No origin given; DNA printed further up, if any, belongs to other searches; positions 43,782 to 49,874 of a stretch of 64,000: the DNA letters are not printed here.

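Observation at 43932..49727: Stand-alone 1,931-aa transglutaminase-like / DUF4011 / SF1 helicase / nuclease-like / DUF3320 protein: candidate single-gene defence or nucleic-acid surveillance system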

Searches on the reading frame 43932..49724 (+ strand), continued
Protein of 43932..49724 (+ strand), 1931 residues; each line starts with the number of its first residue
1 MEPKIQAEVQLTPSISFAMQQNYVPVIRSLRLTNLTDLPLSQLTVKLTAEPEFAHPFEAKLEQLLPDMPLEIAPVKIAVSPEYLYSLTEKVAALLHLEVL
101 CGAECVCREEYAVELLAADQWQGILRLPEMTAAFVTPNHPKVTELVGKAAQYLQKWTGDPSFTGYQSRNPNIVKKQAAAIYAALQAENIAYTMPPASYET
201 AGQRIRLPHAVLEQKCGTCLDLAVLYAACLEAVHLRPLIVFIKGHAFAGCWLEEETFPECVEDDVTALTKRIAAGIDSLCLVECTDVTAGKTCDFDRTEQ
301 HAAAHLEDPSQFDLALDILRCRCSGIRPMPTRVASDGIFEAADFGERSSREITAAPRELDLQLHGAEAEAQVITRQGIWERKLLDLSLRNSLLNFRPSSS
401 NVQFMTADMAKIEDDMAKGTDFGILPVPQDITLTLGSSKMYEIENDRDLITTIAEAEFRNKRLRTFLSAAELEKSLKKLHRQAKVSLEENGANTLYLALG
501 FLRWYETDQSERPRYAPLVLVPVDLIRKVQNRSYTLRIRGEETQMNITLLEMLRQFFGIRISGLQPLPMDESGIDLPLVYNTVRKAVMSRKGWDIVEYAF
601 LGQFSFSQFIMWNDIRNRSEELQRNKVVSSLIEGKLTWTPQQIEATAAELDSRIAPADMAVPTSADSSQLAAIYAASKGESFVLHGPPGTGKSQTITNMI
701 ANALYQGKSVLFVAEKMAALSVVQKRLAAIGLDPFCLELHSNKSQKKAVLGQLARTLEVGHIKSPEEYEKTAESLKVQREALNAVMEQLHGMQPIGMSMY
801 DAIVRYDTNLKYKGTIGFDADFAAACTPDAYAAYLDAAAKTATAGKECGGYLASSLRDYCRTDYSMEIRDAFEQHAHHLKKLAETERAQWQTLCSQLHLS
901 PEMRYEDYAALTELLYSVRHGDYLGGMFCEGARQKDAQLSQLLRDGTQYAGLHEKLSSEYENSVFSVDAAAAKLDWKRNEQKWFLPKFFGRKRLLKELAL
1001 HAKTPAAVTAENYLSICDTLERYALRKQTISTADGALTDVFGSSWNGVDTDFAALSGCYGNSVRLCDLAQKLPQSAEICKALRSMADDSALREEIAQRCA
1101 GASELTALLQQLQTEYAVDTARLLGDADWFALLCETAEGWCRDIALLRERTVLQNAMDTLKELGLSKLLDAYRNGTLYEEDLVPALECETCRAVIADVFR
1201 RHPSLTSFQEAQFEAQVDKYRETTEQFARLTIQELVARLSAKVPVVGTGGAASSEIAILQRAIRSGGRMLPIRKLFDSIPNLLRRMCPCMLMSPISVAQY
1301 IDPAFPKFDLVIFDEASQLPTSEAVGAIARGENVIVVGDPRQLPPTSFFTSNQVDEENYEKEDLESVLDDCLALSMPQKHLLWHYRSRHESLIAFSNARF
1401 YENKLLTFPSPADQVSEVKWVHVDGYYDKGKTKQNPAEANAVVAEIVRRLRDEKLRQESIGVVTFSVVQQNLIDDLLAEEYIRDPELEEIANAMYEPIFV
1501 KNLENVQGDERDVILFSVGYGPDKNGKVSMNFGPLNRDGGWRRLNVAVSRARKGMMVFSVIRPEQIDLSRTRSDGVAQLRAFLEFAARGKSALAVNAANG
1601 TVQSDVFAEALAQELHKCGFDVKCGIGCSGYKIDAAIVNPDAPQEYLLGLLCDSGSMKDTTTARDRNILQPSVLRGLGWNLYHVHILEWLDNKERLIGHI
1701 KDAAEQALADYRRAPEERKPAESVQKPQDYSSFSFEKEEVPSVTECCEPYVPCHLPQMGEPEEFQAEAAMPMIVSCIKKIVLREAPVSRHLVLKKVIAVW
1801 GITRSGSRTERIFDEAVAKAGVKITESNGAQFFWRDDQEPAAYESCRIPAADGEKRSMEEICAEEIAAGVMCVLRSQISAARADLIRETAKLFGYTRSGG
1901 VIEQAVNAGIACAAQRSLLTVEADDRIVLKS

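Call 66: search_protein_families(library=padloc, alignment_id=A3, max_evalue=1e-8)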
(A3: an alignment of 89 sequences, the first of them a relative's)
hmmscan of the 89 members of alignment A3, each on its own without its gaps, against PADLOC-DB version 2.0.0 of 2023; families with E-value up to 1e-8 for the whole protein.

A. member 1, L010:6799-8175:+ (459 aa): 0 families

B. families by the number of members that match (of 89 scanned): 65 families (the first 25 are shown)
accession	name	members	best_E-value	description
PDLC01747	Cas1g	2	3e-69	-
PDLC02067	Cas1b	2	6.1e-47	-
PDLC01743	Cas1c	1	5e-157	-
PDLC00923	Cas1c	1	6.5e-141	"CRISPR-associated endonuclease Cas1, subtype I-C/DVULG"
PDLC01334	Cas1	1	1.2e-138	"CAS-I,CAS-II,CAS-III,CAS-IV,CAS-V,CAS-VI; acquisition_1"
PDLC01608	Cas1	1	3.1e-94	"CAS-I,CAS-II,CAS-III,CAS-IV,CAS-V,CAS-VI; acquisition_1"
PDLC01773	Cas4c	1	6e-91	-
PDLC00928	Cas1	1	3e-89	Cas1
PDLC01248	Cas1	1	2.7e-88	"CAS-I,CAS-II,CAS-III,CAS-IV,CAS-V,CAS-VI; acquisition_1"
PDLC00927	Cas1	1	2.7e-82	CRISPR-associated endonuclease Cas1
PDLC01449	Cas1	1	4.9e-73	"CAS-I,CAS-II,CAS-III,CAS-IV,CAS-V,CAS-VI; acquisition_1"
PDLC02025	Cas1d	1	5.9e-71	-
PDLC01249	Cas1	1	1.3e-65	"CAS-I,CAS-II,CAS-III,CAS-IV,CAS-V,CAS-VI; acquisition_1"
PDLC01740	Cas1_IIIa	1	2.8e-54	-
PDLC01774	Cas4c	1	6.4e-50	-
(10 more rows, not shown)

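Call 67: search_protein_families(library=pfam, alignment_id=A3, max_evalue=0.00001)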
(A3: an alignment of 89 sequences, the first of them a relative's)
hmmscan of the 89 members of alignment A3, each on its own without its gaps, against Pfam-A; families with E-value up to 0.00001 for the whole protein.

A. member 1, L010:6799-8175:+ (459 aa): 3 families
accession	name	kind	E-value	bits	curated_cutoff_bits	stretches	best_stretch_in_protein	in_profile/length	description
PF01769.21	MgtE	-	3.7e-36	124.6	27.6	1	318-450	1-125/125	Divalent cation transporter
PF03448.22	MgtE_N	-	1.2e-25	90.4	25.9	1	24-131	1-102/102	MgtE intracellular N domain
PF00571.33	CBS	-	2.8e-18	66.4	24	2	196-250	1-55/57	CBS domain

B. families by the number of members that match (of 89 scanned): 121 families (the first 25 are shown)
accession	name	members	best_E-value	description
PF00583.31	Acetyltransf_1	4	9.3e-17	Acetyltransferase (GNAT) family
PF13508.13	Acetyltransf_7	4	3.2e-11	Acetyltransferase (GNAT) domain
PF13673.13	Acetyltransf_10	4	1.3e-10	Acetyltransferase (GNAT) domain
PF00702.32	Hydrolase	3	1e-29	haloacid dehalogenase-like hydrolase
PF13416.11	SBP_bac_8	3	5.2e-14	Bacterial extracellular solute-binding protein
PF13302.13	Acetyltransf_3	3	5.2e-08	Acetyltransferase (GNAT) domain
PF02659.21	Mntp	2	7.3e-53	Putative manganese efflux pump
PF00563.25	EAL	2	2e-51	EAL domain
PF03591.19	AzlC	2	6.2e-40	AzlC protein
PF00005.33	ABC_tran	2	1.1e-36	ABC transporter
PF10502.14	Peptidase_S26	2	1.4e-35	Signal peptidase, peptidase S26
PF06197.19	DUF998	2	1.4e-21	Protein of unknown function (DUF998)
PF12833.13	HTH_18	2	5.4e-19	Helix-turn-helix domain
PF00165.29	HTH_AraC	2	7.4e-17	Bacterial regulatory helix-turn-helix proteins, AraC family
PF25390.1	WD40_RLD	2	8.2e-17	RCC1-like domain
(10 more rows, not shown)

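Call 84: search_protein_families(library=ncbifam, proteins=[P0119, P0020, P0004, L006:7911-13865:+, L007:7995-13883:+], max_evalue=1e-50)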
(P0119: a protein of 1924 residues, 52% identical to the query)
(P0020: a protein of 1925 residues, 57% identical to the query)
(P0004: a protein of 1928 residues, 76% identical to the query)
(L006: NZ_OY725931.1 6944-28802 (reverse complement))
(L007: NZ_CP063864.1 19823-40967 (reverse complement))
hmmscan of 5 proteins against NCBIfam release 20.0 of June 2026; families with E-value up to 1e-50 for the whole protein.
P0119 (1924 aa): 2 families
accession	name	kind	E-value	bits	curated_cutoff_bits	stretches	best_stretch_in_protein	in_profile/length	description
NF058533.1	antiphage_ProA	equivalog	0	2093.4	1500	1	16-1889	1-1903/1903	anti-phage protein ProA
NF042953.1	Hhe_antiphage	equivalog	3.6e-240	800.4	2000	2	994-1746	959-1721/1797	DUF4011 domain-containing anti-phage protein Hhe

P0020 (1925 aa): 2 families
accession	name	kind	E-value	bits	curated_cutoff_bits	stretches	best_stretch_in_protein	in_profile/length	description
NF058533.1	antiphage_ProA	equivalog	0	2091.3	1500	1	16-1890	1-1903/1903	anti-phage protein ProA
NF042953.1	Hhe_antiphage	equivalog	5.6e-230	766.7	2000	2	1006-1735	969-1710/1797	DUF4011 domain-containing anti-phage protein Hhe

P0004 (1928 aa): 2 families
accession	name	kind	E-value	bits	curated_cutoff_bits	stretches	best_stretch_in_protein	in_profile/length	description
NF058533.1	antiphage_ProA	equivalog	0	2142.1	1500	1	16-1895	1-1903/1903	anti-phage protein ProA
NF042953.1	Hhe_antiphage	equivalog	3.6e-227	757.4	2000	2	1058-1725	1025-1697/1797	DUF4011 domain-containing anti-phage protein Hhe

L006:7911-13865:+ (1985 aa): 2 families
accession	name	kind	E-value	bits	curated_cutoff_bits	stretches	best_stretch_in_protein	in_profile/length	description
NF058533.1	antiphage_ProA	equivalog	0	2196.8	1500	1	43-1952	1-1903/1903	anti-phage protein ProA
NF042953.1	Hhe_antiphage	equivalog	3.8e-230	767.2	2000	2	1089-1782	1023-1718/1797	DUF4011 domain-containing anti-phage protein Hhe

L007:7995-13883:+ (1963 aa): 2 families
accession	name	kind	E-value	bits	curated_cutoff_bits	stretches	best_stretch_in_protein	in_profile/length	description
NF058533.1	antiphage_ProA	equivalog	0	2225.2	1500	1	15-1947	2-1903/1903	anti-phage protein ProA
NF042953.1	Hhe_antiphage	equivalog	1e-247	825.5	2000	2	1039-1735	1017-1706/1797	DUF4011 domain-containing anti-phage protein Hhe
